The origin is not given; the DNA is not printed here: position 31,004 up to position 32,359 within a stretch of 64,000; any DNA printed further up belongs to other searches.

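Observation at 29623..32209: Short, divergent sigma-54 paralog behind a sigma-54-type promoter, divergent from the activator and sharing its UAS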

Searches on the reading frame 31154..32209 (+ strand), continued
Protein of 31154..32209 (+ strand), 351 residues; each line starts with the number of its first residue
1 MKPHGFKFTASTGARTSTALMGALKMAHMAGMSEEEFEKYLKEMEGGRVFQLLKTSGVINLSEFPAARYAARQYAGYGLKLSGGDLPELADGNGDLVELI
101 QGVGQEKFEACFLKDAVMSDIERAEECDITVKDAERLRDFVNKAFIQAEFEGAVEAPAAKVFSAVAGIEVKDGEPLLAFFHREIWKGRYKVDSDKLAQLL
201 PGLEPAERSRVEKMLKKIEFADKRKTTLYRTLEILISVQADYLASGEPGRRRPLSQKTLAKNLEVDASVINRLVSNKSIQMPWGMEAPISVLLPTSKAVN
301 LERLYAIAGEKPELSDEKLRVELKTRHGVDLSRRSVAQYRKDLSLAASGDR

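Call 19: predict_structure(alignment_id=A1)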
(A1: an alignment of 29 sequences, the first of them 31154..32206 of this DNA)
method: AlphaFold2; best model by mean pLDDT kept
length: 351 residues; sequences in the alignment: 29
mean_pLDDT: 73.2   pTM: 0.59
mean pLDDT of the five models: 73.2, 72.3, 70.9, 69.9, 68.4
residues with pLDDT >= 90: 17; 70-90: 229; 50-70: 49; < 50: 56
segments of 3 or more residues with pLDDT < 50: 1-17, 75-94, 145-160, 349-351
pLDDT, mean of each block of 10 residues (from residue 1): 32 44 67 77 88 88 66 47 33 58 79 74 87 80 48 41 71 81 66 88 87 87 82 91 84 87 81 80 81 87 84 87 88 85 60 38
secondary structure, 60 per line:
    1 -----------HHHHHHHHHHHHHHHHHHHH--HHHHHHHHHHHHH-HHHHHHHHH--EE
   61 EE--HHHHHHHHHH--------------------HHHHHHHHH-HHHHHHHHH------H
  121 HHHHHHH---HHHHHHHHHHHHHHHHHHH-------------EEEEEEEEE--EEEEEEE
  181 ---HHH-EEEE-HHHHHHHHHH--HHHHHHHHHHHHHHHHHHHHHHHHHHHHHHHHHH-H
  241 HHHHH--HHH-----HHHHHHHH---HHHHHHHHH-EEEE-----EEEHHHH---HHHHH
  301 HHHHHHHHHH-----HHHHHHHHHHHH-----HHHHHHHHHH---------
elements in order: H12-31 H34-46 H48-56 E59-62 H65-74 H95-103 H105-113 H120-127 H131-149 E163-171 E174-180 E188-191 H193-202 H205-238 H240-245 H256-263 H267-275 E277-280 E286-288 H289-292 H296-310 H316-327 H333-342

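Call 21: find_encoding_contigs(protein=P0043, flank=10000, max_places=3)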
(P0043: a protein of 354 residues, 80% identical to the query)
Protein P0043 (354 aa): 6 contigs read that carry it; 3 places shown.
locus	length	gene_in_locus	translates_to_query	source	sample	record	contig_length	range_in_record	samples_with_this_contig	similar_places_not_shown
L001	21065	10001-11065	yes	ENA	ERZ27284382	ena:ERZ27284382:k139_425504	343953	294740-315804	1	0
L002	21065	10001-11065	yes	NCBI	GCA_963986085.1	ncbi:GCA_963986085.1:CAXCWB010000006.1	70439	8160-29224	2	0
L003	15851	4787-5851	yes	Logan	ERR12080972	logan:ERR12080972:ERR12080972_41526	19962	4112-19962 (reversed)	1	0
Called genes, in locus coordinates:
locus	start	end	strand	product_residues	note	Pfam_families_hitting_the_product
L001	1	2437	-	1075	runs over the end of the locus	-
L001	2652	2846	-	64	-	PF00830:Ribosomal_L28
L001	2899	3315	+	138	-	PF01894:YjbQ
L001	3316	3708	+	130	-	PF01643:Acyl-ACP_TE (weak), PF13279:4HBT_2, PF03061:4HBT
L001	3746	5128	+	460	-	PF02310:B12-binding, PF04055:Radical_SAM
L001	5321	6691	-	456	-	PF00675:Peptidase_M16, PF05193:Peptidase_M16_C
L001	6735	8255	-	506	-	PF00675:Peptidase_M16, PF05193:Peptidase_M16_C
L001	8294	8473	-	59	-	-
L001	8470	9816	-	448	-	PF00072:Response_reg, PF00158:Sigma54_activat, PF13191:AAA_16 (weak), PF14532:Sigma54_activ_2, PF00004:AAA, PF07724:AAA_2 (weak), PF07728:AAA_5, PF25601:AAA_lid_14, +1 more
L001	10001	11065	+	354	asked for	PF04552:Sigma54_DBD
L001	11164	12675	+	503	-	PF00496:SBP_bac_5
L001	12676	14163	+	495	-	PF02518:HATPase_c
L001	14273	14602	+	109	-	-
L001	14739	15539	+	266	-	-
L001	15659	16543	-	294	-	PF07719:TPR_2 (faint)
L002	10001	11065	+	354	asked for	PF04552:Sigma54_DBD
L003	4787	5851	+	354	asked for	PF04552:Sigma54_DBD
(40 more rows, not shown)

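Call 22: fold_search(model_id=the predicted structure, library=pdb)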
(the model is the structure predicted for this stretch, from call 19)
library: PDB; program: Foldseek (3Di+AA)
matches with E <= 10: 358; with E <= 0.001: 25
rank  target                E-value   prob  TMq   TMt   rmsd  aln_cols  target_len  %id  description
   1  9msg_M                4.2e-08  1.00  0.34  0.27  12.4       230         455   18  De novo SigN RNA polymerase transcription initiation intermediate with bound SigN-RII (released 2025-08-13)
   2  9msf_M                6.4e-08  1.00  0.37  0.31  16.8       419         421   12  de novo SigN RNA polymerase transcription initiation intermediate with post-catalytic bEBP state (RPi1 closed ring) (released 2025-08-13)
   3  9mse_M                7.5e-08  1.00  0.37  0.32  16.9       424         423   13  de novo SigN RNA polymerase transcription initiation intermediate with pre-catalytic bEBP state (RPi1 open ring) (released 2025-08-13)
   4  9q97_M                1.1e-07  1.00  0.36  0.31  17.6       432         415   13  CryoEM structure of bacterial transcription intermediate complex mediated by activator PspF containing nifH promoter D (released 2025-03-26)
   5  8f1j_M                1.3e-07  1.00  0.37  0.33  16.9       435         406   13  SigN RNA polymerase early-melted intermediate bound to mismatch DNA fragment dhsU36mm2 (-12A) (released 2023-04-05)
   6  7qwp_M                2.3e-07  1.00  0.36  0.32  16.1       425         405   13  CryoEM structure of bacterial transcription close complex (RPc) (released 2022-11-09)
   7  8f1k_M                2.4e-07  1.00  0.36  0.32  17.1       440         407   14  SigN RNA polymerase early-melted intermediate bound to full duplex DNA fragment dhsU36 (-12T) (released 2023-04-05)
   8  8f1i_M                2.7e-07  1.00  0.38  0.34  16.6       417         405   13  SigN RNA polymerase early-melted intermediate bound to mismatch fragment dhsU36mm1 (-12T) (released 2023-04-05)
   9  9msj_M                3.0e-07  1.00  0.36  0.34  15.5       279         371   16  de novo SigN RNA polymerase NTP-bound open complex (RPo+2A) (released 2025-08-13)
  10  9q98_M                2.5e-06  1.00  0.36  0.31  17.7       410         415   16  CryoEM structure of bacterial transcription intermediate complex mediated by activator PspF containing nifH promoter D (released 2025-03-26)
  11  9msh_M                3.6e-06  1.00  0.36  0.34  15.4       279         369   16  de novo SigN RNA polymerase open complex (RPo) (released 2025-08-13)
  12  7qxi_M                8.4e-06  1.00  0.35  0.31  20.7       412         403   14  Cryo-EM structure of RNA polymerase-sigma54 holo enzyme with promoter DNA closed complex (released 2022-11-09)
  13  7qv9_M                1.4e-05  1.00  0.35  0.30  27.8       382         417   17  CryoEM structure of bacterial transcription intermediate complex mediated by activator PspF (released 2022-11-09)
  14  5ui5_V                2.1e-05  1.00  0.35  0.38  15.4       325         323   17  Crystal structure of Aquifex aeolicus sigmaN bound to promoter DNA (released 2017-02-22)
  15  9q92_M                2.7e-05  1.00  0.34  0.29  22.7       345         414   18  CryoEM structure of bacterial transcription intermediate complex mediated by activator PspF containing nifH promoter D (released 2025-07-16)
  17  5ui5_I                3.7e-05  1.00  0.35  0.39  15.4       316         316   18  Crystal structure of Aquifex aeolicus sigmaN bound to promoter DNA (released 2017-02-22)
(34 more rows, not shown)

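Call 24: find_encoding_contigs(protein=P0076, flank=10000, max_places=2)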
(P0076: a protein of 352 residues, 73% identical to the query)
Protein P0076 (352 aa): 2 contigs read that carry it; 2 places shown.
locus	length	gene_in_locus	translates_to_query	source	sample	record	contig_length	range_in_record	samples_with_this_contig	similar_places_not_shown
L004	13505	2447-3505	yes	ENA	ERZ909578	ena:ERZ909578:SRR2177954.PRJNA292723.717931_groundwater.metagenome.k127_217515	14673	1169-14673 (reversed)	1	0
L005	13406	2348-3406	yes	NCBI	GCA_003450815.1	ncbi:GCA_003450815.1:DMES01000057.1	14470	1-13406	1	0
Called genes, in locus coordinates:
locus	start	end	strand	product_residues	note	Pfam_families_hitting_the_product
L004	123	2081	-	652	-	PF03169:OPT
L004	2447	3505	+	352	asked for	PF04552:Sigma54_DBD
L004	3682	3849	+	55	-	-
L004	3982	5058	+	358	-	PF04055:Radical_SAM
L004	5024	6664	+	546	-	PF03193:RsgA_GTPase (faint), PF00005:ABC_tran, PF02463:SMC_N (faint), PF13175:AAA_15 (faint), PF13191:AAA_16 (faint), PF13476:AAA_23 (faint), PF13555:AAA_29 (faint), PF00005:ABC_tran, +10 more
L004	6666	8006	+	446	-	PF04055:Radical_SAM, PF13353:Fer4_12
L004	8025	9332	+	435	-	PF05977:MFS_3 (weak), PF07690:MFS_1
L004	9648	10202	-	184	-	-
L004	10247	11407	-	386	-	PF13173:AAA_14, PF13401:AAA_22 (faint), PF13635:DUF4143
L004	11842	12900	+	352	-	PF04552:Sigma54_DBD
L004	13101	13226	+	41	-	-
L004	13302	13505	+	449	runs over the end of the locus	PF05402:PqqD, PF02310:B12-binding, PF04055:Radical_SAM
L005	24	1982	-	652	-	PF03169:OPT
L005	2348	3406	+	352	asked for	PF04552:Sigma54_DBD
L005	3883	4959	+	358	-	PF04055:Radical_SAM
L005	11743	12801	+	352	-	PF04552:Sigma54_DBD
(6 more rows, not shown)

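Call 34: search_protein_representatives(alignment_id=A1)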
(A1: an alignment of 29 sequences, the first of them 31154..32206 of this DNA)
Query: 29 sequences, 352 profile positions. Proteins with E-value up to 0.001 (for the whole library): 7243; up to 1e-10: 1143; up to 1e-30: 256. The best 150 are listed.
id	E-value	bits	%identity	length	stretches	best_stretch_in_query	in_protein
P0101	2.4e-175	598.8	-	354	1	3-351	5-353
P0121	7.8e-122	422.8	-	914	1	11-350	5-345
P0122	1.7e-119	415.2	-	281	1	1-281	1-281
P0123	2.1e-116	405.0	-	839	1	10-350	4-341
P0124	1.3e-108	379.3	-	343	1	13-347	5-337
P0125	1.5e-108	379.1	-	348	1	9-350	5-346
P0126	1.8e-105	369.0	-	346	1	10-345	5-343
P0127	3.7e-105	368.0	-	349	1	18-350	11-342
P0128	9.3e-105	366.7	-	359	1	9-346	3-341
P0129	1.1e-103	363.1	-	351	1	14-350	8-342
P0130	7.1e-103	360.5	-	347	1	6-346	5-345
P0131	8.6e-102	356.9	-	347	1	15-347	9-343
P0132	6.2e-101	354.1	-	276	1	90-350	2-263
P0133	2.3e-99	349.0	-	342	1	18-350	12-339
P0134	9.6e-98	343.6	-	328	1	28-341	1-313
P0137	1.3e-90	320.2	-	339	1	18-344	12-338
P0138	5.3e-86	305.0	-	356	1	17-344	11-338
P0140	1.6e-74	267.2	-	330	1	31-350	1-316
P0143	2.9e-66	240.1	-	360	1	6-349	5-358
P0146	5.4e-65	235.9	-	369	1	6-349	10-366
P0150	4.8e-64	232.8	-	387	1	6-350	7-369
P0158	2.3e-60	220.6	-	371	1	1-350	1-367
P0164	1.9e-59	217.7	-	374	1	4-350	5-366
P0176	7.8e-55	202.5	-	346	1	1-345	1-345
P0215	6.5e-50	186.3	-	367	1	1-350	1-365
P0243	2.7e-46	174.4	-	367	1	1-348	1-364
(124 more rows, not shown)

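Call 36: search_protein_families(library=pfam, alignment_id=A2, max_evalue=0.01)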
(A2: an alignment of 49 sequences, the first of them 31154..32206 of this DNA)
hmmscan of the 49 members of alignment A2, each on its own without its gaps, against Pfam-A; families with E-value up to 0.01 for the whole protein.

A. member 1, window:31154-32206:+ (351 aa): 1 family
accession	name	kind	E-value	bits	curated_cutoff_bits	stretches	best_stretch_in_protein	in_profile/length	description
PF04552.19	Sigma54_DBD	-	4.5e-17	62.7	22.8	1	218-351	15-158/160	Sigma-54, DNA binding domain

B. families by the number of members that match (of 49 scanned): 35 families (the first 25 are shown)
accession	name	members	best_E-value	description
PF04552.19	Sigma54_DBD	49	1.7e-26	Sigma-54, DNA binding domain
PF13412.12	HTH_24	9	2.3e-05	Winged helix-turn-helix DNA-binding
PF01381.28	HTH_3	8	1.1e-05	Helix-turn-helix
PF13545.12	HTH_Crp_2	7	4.7e-06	Crp-like helix-turn-helix domain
PF12802.13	MarR_2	7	0.0011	MarR family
PF04545.22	Sigma70_r4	4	1.1e-05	Sigma-70, region 4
PF13384.12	HTH_23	3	3.4e-06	Homeodomain-like domain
PF09339.16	HTH_IclR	3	9.2e-05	IclR helix-turn-helix domain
PF13404.12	HTH_AsnC-type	3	0.00069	AsnC-type helix-turn-helix domain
PF08279.18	HTH_11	2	2.3e-05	HTH domain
PF13936.12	HTH_38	2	3.7e-05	Helix-turn-helix domain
PF13276.12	HTH_21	2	0.00019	HTH-like domain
PF12728.13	HTH_17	2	0.00029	Helix-turn-helix domain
PF13565.12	HTH_32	2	0.00034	Homeodomain-like domain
PF08281.18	Sigma70_r4_2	2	0.00064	Sigma-70, region 4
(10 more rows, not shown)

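Call 37: list_cluster_members(proteins=[P0124, P0128, P0143, P0146, P0150, P0158, P0164, P0176, P0215, P0243])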
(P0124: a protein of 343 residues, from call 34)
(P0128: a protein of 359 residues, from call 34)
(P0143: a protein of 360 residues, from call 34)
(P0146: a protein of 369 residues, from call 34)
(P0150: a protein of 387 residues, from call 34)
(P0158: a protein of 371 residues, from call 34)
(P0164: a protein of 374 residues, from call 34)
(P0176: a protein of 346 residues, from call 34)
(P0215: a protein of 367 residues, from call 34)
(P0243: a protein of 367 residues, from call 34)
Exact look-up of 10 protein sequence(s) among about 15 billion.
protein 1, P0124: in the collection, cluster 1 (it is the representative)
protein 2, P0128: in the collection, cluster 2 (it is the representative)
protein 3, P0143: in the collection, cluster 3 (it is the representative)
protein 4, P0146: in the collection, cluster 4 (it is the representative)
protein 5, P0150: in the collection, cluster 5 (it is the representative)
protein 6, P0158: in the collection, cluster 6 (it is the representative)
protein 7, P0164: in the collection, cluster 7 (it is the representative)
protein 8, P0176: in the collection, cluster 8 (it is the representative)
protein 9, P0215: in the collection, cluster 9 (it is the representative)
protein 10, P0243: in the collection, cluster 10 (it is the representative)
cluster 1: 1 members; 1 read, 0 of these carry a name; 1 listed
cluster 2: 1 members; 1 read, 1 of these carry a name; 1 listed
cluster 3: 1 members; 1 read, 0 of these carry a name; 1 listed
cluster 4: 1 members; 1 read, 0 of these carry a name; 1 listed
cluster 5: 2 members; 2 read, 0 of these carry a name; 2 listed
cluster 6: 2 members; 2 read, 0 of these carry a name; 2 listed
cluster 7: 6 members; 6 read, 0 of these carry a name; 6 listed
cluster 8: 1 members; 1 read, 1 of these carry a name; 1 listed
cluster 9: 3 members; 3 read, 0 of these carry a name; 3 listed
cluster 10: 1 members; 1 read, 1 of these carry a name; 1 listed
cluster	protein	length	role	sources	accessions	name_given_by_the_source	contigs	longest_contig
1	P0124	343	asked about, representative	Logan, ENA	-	-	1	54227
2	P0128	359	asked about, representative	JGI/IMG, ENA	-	hypothetical protein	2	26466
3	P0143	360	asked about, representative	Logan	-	-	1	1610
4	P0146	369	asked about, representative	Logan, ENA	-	-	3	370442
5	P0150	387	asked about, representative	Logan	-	-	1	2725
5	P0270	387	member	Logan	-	-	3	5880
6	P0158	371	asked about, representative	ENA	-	-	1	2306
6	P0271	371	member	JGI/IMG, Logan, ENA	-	-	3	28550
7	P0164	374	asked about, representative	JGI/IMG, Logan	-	-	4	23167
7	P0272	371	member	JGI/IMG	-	-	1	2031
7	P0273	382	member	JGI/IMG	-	-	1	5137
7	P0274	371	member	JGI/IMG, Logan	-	-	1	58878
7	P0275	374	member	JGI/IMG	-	-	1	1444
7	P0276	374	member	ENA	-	-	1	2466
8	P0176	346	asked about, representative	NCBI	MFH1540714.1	MAG: hypothetical protein ABID79_02535 [Elusimicrobiota bacterium]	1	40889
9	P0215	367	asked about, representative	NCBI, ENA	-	-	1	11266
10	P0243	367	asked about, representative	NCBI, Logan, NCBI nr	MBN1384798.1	MAG: hypothetical protein JW983_07960 [Elusimicrobia bacterium] | hypothetical protein [Elusimicrobiota bacterium]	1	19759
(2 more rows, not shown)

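Call 41: find_related_loci(query=A1, collection=genome_contigs, flank=4000)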
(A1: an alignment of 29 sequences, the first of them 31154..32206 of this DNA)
Query A1 (351 aa) in genome_contigs; peptide patterns used: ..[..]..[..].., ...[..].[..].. (x = any residue, [..] = any of these).
171 stretches matched a pattern; 86 encode a relative of the query (tblastn E <= 1e-3); the best 80 are kept; 80 distinct loci.
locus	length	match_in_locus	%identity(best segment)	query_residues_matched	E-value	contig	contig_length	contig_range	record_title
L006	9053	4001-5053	97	1-351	0e+0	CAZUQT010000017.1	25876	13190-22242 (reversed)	MAG TPA_asm: uncultured Elusimicrobiaceae bacterium isolate SRP302447_co3_112 genome assembly, contig: NODE_5137_length_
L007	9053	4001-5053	95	1-351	0e+0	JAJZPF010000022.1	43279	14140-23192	MAG: bacterium isolate SKS1.bin115 NODE_1462_length_43279_cov_7.170374, whole genome shotgun sequence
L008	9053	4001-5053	84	1-351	0e+0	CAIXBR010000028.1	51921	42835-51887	MAG: uncultured Elusimicrobia bacterium isolate AlinenLipids_bin-3311 genome assembly, contig: bin-3311:028/132, whole g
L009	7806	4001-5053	87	1-351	0e+0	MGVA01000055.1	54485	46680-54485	MAG: Elusimicrobia bacterium RIFOXYA12_FULL_51_18 rifixya3_full_scaffold_609, whole genome shotgun sequence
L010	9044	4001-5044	82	4-351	0e+0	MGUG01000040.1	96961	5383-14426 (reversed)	MAG: Elusimicrobia bacterium GWC2_64_44 gwc2_scaffold_381, whole genome shotgun sequence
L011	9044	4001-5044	83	4-351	0e+0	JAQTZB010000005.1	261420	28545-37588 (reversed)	MAG: Elusimicrobiales bacterium isolate STC_50 NODE_79_length_261420_cov_7.361965_Sandtown_C, whole genome shotgun seque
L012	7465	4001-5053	87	1-351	0e+0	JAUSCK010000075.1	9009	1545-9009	MAG: Elusimicrobiota bacterium isolate E14_concoct.bin.112_sub E14_k141_1203233, whole genome shotgun sequence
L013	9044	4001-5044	83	4-351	0e+0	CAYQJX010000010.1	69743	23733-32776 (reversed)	MAG TPA_asm: uncultured Elusimicrobiaceae bacterium isolate binchicken_co266_98 genome assembly, contig: NODE_851_length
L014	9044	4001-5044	82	4-351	0e+0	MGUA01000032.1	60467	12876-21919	MAG: Elusimicrobia bacterium GWB2_63_22 gwb2_scaffold_544, whole genome shotgun sequence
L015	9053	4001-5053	79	1-351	0e+0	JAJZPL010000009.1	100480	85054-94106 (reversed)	MAG: bacterium isolate SKS1.bin123 NODE_292_length_100480_cov_2.988530, whole genome shotgun sequence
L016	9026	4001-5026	83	4-345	0e+0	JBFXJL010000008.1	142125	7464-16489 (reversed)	MAG: Elusimicrobiales bacterium isolate CA_2019_TPIn_50 NODE_418_length_142125_cov_40.134953_TPIn, whole genome shotgun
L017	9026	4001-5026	82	4-345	0e+0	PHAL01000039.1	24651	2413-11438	MAG: Elusimicrobia bacterium HGW-Elusimicrobia-3 08E140C01_scaffold_1406, whole genome shotgun sequence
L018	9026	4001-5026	83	4-345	0e+0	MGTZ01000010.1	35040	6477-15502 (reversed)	MAG: Elusimicrobia bacterium GWB2_63_16 gwb2_scaffold_1329, whole genome shotgun sequence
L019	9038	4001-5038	79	6-351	0e+0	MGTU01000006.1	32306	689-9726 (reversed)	MAG: Elusimicrobia bacterium GWA2_61_42 gwa2_scaffold_1648, whole genome shotgun sequence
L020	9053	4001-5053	77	4-351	0e+0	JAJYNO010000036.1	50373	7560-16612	MAG: bacterium isolate DBS2-4.bin76 NODE_1037_length_50373_cov_3.54596, whole genome shotgun sequence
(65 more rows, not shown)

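Call 76: find_encoding_contigs(protein=window:31154-32206:+, flank=10000, max_places=4)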
Protein window:31154-32206:+ (351 aa): 1 contig read that carries it; 1 place shown.
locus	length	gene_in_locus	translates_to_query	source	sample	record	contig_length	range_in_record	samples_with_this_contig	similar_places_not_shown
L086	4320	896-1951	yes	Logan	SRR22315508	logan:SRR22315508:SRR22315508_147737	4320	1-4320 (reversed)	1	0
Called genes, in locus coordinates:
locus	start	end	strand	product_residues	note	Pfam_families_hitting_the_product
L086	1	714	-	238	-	?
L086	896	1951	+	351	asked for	PF04552:Sigma54_DBD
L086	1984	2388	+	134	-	-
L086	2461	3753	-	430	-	-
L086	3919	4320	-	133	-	?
